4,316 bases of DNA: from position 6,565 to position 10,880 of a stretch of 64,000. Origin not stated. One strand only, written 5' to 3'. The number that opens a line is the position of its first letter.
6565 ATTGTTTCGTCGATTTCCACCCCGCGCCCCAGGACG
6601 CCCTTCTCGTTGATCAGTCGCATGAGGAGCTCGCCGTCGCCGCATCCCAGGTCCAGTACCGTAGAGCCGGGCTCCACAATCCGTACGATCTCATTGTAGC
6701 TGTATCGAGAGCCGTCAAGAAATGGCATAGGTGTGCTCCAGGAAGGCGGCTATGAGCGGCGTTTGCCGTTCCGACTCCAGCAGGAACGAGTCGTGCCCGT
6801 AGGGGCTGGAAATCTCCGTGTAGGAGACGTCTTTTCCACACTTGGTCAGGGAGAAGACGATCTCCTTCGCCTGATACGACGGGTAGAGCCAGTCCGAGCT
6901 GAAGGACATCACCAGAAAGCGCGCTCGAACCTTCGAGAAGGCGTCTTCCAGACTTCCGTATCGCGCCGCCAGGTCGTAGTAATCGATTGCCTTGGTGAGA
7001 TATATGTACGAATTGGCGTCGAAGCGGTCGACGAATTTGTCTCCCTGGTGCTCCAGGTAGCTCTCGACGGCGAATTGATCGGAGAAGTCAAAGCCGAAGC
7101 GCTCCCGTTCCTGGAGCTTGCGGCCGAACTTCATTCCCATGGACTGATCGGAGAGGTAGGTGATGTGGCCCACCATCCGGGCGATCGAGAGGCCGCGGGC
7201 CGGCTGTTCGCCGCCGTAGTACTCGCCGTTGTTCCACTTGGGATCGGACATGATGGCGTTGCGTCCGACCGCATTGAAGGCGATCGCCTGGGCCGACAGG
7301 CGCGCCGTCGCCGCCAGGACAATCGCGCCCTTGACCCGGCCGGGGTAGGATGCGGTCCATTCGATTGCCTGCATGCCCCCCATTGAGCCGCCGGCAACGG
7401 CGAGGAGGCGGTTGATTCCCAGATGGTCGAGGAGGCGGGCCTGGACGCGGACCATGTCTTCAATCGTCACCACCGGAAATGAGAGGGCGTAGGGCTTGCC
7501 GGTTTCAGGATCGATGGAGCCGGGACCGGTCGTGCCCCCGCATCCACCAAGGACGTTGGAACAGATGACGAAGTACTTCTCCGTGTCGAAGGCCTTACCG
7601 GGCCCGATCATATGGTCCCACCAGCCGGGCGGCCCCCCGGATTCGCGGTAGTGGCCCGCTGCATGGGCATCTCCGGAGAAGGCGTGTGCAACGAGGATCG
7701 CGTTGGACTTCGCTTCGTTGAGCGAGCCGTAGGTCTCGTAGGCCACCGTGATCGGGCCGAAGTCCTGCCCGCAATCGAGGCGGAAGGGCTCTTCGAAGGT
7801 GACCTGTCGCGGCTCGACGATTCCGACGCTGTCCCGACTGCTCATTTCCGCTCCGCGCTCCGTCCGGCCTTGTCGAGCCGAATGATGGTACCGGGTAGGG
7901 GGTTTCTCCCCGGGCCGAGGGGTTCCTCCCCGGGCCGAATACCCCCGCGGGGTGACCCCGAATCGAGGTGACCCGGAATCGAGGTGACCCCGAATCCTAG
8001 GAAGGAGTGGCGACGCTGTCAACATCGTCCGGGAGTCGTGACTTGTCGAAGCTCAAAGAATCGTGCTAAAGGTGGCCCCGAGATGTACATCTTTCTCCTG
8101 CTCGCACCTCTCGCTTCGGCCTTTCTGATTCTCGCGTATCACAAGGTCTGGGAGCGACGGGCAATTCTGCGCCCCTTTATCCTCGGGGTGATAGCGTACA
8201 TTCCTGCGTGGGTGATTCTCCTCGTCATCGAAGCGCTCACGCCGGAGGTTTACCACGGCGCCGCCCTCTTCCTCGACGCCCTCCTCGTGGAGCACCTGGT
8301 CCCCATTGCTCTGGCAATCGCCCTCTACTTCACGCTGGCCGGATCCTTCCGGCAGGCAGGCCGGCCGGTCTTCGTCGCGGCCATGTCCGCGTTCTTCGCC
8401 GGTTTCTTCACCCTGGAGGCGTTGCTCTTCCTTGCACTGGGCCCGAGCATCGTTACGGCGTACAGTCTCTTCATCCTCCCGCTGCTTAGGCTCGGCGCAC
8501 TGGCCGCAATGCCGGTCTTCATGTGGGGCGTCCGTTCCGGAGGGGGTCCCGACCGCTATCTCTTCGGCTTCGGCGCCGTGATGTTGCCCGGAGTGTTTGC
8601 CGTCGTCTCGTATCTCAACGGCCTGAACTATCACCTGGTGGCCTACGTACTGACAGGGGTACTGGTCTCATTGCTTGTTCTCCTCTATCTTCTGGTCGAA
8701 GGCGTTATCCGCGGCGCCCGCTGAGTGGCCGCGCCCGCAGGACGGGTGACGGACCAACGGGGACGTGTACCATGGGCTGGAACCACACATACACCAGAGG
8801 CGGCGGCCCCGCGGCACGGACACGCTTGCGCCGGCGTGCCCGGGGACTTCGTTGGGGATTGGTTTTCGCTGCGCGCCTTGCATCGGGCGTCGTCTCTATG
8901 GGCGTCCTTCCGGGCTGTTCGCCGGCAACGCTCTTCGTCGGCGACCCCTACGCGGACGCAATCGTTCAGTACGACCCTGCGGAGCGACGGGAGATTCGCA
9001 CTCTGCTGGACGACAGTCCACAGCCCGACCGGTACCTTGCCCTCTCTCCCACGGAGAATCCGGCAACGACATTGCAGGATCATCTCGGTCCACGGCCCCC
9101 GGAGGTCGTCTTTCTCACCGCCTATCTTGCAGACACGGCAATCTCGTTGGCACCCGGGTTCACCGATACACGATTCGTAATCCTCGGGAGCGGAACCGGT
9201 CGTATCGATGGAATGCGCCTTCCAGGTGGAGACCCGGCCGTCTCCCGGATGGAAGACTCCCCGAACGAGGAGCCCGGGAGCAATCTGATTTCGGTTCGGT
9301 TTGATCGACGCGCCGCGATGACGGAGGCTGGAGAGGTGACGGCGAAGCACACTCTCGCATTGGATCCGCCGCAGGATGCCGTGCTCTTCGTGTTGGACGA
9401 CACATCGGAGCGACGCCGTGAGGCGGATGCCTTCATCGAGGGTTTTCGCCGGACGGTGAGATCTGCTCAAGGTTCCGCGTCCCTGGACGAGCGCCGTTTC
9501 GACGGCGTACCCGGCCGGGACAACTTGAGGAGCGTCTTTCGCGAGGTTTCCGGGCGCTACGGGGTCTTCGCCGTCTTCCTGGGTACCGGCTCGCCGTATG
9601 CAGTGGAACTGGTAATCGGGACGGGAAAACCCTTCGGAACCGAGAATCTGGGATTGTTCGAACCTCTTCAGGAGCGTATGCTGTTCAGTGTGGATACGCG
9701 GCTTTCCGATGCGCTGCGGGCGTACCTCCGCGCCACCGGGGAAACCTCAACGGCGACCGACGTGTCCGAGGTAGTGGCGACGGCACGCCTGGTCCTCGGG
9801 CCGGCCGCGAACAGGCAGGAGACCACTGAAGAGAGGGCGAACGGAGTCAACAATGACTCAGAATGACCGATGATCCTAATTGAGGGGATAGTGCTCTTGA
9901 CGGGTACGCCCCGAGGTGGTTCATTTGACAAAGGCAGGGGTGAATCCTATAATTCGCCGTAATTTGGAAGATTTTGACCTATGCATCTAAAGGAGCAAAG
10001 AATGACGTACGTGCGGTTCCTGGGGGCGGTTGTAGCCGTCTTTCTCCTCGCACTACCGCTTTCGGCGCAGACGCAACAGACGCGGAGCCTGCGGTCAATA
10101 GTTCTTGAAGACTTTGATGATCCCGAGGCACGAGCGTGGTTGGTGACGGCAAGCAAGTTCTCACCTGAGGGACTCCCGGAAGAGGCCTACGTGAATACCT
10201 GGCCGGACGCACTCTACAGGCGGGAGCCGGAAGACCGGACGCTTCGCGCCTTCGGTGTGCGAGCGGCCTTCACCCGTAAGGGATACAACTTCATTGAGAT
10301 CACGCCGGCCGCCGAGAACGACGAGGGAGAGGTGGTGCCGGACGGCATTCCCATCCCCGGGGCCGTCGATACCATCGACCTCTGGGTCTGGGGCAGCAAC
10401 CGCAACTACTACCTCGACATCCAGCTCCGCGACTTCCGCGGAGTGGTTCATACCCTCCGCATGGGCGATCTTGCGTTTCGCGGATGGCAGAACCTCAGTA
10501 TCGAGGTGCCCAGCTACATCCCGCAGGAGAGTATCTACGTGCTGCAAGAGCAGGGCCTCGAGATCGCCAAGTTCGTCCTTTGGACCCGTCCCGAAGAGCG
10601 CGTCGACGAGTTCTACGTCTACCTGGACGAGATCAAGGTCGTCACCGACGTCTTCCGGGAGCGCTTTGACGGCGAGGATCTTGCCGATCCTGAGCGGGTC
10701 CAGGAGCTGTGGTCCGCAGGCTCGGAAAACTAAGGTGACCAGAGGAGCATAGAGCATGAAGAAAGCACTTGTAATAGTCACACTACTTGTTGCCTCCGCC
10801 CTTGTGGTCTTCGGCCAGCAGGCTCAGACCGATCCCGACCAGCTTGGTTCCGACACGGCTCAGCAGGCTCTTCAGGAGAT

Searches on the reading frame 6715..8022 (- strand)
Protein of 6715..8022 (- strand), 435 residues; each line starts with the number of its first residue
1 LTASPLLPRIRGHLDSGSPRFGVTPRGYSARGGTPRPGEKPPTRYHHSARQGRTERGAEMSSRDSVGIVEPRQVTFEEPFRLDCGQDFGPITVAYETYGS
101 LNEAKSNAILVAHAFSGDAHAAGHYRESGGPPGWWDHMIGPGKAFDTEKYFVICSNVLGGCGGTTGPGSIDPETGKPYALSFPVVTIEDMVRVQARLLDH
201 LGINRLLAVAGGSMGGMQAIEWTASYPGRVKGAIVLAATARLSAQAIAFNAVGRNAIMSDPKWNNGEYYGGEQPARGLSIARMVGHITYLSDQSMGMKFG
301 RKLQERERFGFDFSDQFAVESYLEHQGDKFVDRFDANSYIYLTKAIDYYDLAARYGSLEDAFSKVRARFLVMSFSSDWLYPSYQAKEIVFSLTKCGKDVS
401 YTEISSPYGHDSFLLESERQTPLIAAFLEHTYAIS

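Call 53: search_protein_families(library=pfam, proteins=[window:6715-8022:-], max_evalue=0.0001)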
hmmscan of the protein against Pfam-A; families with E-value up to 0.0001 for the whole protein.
window:6715-8022:- (435 aa): 2 families
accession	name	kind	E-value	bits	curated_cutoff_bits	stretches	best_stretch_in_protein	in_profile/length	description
PF00561.26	Abhydrolase_1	-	7.8e-22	78.6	25.8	1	108-416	2-244/245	alpha/beta hydrolase fold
PF12146.15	Hydrolase_4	-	6.1e-05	22.9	27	0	205-245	76-116/239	Serine aminopeptidase, S33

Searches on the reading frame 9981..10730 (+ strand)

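Call 53: search_protein_families(library=pfam, proteins=[window:9981-10730:+], max_evalue=0.0001)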
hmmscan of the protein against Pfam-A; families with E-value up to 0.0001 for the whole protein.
window:9981-10730:+ (250 aa): 1 family
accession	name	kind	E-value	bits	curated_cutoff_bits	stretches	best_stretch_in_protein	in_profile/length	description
PF04620.18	FlaA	-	4.3e-27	95.7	25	1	89-225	72-224/230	Flagellar filament outer layer protein Flaa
